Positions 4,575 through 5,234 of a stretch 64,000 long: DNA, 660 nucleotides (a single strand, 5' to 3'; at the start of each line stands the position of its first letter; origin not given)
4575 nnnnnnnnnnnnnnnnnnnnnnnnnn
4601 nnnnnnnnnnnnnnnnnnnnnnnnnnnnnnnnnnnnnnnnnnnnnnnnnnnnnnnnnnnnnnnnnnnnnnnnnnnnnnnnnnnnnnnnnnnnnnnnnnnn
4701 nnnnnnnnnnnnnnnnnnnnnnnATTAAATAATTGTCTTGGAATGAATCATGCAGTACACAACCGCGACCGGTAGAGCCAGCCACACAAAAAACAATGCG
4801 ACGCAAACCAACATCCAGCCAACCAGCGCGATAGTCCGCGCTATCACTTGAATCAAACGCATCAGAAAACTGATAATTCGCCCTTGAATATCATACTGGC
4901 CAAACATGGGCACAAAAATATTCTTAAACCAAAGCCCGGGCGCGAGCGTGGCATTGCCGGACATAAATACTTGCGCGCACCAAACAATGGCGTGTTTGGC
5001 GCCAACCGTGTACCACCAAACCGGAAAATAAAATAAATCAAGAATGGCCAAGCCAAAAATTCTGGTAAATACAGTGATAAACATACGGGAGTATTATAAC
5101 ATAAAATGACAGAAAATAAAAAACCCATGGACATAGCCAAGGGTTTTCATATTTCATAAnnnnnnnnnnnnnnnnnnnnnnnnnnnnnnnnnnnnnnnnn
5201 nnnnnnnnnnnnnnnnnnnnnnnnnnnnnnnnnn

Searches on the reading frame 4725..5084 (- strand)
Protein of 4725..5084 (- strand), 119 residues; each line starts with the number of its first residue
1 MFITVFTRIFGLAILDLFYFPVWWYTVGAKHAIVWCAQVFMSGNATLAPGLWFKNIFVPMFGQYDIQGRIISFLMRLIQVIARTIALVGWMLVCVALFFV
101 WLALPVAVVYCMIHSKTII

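Call 3: search_protein_families(library=pfam, proteins=[window:4725-5084:-], max_evalue=0.01)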
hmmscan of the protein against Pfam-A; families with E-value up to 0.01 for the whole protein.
window:4725-5084:- (119 aa): 0 families

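Call 4: search_protein_families(library=ncbifam, proteins=[window:4725-5084:-], max_evalue=0.01)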
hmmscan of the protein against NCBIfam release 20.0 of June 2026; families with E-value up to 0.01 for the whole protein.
window:4725-5084:- (119 aa): 0 families

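Call 37: find_homologous_proteins(query=window:4725-5084:-, max_evalue=0.001)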
Query window:4725-5084:- (119 aa): 172 proteins with E <= 0.001 among 175 candidates; the best 120 are listed.
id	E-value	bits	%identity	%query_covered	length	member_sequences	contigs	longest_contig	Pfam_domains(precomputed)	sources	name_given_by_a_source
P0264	4.1e-63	229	88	100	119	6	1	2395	-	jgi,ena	-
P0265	8.8e-62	225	87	100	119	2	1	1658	-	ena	-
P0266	4.7e-46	174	72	98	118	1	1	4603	-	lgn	-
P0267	1.3e-43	166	74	85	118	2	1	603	-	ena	-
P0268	4.9e-43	164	70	95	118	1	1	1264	-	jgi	jgi:hypothetical protein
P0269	1.1e-42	163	66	98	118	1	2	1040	-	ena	-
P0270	1.1e-42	163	64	99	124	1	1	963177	-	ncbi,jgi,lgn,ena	ncbi:MAG: hypothetical protein WC526_03020 [Patescibacteria group bacterium]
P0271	3.0e-42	162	65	97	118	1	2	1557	-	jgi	jgi:hypothetical protein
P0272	5.7e-42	161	63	97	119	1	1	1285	-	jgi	jgi:hypothetical protein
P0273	1.9e-41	159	61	97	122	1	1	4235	-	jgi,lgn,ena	-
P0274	1.9e-41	159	64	92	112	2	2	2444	-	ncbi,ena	-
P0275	5.2e-41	158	65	97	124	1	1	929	-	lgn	-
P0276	7.0e-41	157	62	97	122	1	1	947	-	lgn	-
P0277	9.9e-41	157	58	99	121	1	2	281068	-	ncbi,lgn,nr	ncbi:MAG: hypothetical protein PHD72_00140 [Patescibacteria group bacterium]|nr:hypothetical protein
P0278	2.1e-40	156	60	97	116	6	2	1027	-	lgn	-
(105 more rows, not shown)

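Call 48: predict_structure(alignment_id=A4)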
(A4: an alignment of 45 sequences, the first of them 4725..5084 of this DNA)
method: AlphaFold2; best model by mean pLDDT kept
length: 119 residues; sequences in the alignment: 45
mean_pLDDT: 93.8   pTM: 0.71
mean pLDDT of the five models: 93.8, 93.7, 90.6, 90.2, 89.7
residues with pLDDT >= 90: 108; 70-90: 9; 50-70: 2; < 50: 0
segments of 3 or more residues with pLDDT < 50: none
pLDDT, mean of each block of 10 residues (from residue 1): 92 93 95 97 95 93 94 96 98 97 94 81
secondary structure, 60 per line:
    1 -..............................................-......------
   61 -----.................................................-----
elements in order: H2-47 H49-54 H66-114

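Call 59: search_solved_structures(query=A4, max_evalue=10)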
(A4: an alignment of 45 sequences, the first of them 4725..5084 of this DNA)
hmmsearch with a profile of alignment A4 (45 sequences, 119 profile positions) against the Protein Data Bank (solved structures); distinct sequences matched with E-value up to 10: 2.
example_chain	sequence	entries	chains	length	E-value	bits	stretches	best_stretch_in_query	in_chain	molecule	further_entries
9qwp_B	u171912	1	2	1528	1.3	12.2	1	39-100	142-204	Ral GTPase-activating protein subunit beta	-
3jag_CC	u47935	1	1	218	2.1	11.5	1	7-58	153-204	uS5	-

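Call 62: fold_search(model_id=the predicted structure, library=pdb)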
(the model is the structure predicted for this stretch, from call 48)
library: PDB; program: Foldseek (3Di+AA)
matches with E <= 10: 52; with E <= 0.001: 0
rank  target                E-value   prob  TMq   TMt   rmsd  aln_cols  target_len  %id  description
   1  6zvr_DB               2.0e+00  0.25  0.37  0.29   8.1       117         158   12  C11 symmetry: Bacterial Vipp1 and PspA are members of the ancient ESCRT-III membrane-remodeling superfamily. (released 2021-08-04)
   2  7q3g_A                3.0e+00  0.05  0.24  0.07  22.0       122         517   18  Pentameric ligand-gated ion channel, DeCLIC at pH 7 with 10 mM Ca2+ (released 2022-11-16)
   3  5j9t_D                3.3e+00  0.09  0.32  0.32   8.6       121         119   12  Crystal structure of the NuA4 core complex (released 2016-10-26)
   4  9jz0_0                3.5e+00  0.14  0.29  0.29   8.9       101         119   13  portal-tail complex of DNA-ejected T7 (released 2024-12-11)
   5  9hzm_0                3.5e+00  0.10  0.31  0.23  12.8       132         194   14  235 A SynPspA H1-5 rod after incubation with EPL (released 2025-08-13)
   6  7lbm_n                3.7e+00  0.10  0.23  0.12   7.2        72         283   17  Structure of the human Mediator-bound transcription pre-initiation complex (released 2021-03-24)
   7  7vvu_V                3.7e+00  0.09  0.28  0.29  10.4       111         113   12  NuA4 HAT module bound to the nucleosome (released 2022-08-10)
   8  9l76_B                3.9e+00  0.08  0.19  0.21  17.4        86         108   21  Structures and mechanism of the nicotinamide nucleotide transhydrogenase from E. coli (released 2026-01-07)
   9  6zvr_A                4.2e+00  0.12  0.32  0.21   8.2       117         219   12  C11 symmetry: Bacterial Vipp1 and PspA are members of the ancient ESCRT-III membrane-remodeling superfamily. (released 2021-08-04)
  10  6zvr_CB               5.0e+00  0.11  0.33  0.21   8.4       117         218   12  C11 symmetry: Bacterial Vipp1 and PspA are members of the ancient ESCRT-III membrane-remodeling superfamily. (released 2021-08-04)
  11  8ga8_L                5.0e+00  0.09  0.29  0.28   8.4       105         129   12  Structure of the yeast (HDAC) Rpd3L complex (released 2023-07-12)
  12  5j9w_H                5.0e+00  0.08  0.30  0.30   8.2       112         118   12  Crystal structure of the NuA4 core complex (released 2016-10-26)
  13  7emf_0                5.9e+00  0.13  0.34  0.17  10.7        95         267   10  Human Mediator (deletion of MED1-IDR) in a Tail-extended conformation (released 2021-05-05)
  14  5ew5_A                5.9e+00  0.07  0.24  0.07   9.3        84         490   14  Crystal Structure of Colicin E9 In Complex with Its Immunity Protein Im9 (released 2016-07-20)
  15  6pwo_A                6.3e+00  0.08  0.32  0.18  17.5       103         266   14  MscS DDM (released 2020-01-08)
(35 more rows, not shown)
